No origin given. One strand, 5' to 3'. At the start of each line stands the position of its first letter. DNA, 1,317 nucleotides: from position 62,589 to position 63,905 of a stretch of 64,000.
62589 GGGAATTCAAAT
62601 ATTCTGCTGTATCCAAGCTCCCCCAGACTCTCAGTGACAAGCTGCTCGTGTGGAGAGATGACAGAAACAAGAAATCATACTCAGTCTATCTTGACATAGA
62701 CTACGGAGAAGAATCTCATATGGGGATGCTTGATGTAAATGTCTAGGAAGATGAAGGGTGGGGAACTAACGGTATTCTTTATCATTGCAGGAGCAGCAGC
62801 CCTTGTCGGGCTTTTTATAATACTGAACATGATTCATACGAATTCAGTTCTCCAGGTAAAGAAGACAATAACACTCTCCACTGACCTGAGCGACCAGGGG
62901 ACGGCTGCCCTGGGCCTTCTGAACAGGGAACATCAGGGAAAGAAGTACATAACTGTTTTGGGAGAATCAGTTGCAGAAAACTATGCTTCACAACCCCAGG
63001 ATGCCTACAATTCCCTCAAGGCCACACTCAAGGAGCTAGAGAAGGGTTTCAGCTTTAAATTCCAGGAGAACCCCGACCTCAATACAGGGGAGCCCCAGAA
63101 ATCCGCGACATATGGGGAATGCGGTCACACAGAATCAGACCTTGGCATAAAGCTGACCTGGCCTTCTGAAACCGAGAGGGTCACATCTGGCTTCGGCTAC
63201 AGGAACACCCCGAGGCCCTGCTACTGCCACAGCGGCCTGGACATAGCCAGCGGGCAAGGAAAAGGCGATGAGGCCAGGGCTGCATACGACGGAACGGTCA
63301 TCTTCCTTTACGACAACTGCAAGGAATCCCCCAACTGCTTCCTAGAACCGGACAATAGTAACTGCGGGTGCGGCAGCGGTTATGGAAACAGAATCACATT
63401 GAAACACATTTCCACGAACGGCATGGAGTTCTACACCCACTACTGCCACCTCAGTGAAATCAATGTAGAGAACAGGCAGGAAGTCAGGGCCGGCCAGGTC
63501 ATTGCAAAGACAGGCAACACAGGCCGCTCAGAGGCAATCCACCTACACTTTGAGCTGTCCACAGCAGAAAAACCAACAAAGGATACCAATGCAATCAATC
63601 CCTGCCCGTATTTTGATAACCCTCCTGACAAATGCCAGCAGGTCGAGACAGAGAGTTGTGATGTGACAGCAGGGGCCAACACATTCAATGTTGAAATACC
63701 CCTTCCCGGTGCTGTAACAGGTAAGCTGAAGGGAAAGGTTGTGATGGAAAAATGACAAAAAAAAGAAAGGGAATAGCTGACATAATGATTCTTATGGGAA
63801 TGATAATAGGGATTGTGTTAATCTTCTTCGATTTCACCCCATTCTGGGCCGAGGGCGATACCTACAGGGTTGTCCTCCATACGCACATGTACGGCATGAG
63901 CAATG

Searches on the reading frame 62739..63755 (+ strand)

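Call 66: search_protein_families(library=pfam, proteins=[window:62739-63755:+], max_evalue=0.001)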
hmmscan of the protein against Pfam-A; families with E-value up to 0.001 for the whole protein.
window:62739-63755:+ (338 aa): 1 family
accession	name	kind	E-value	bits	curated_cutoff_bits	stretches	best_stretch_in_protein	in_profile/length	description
PF01551.29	Peptidase_M23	-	1.3e-19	70.6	28.7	1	164-279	3-93/96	Peptidase family M23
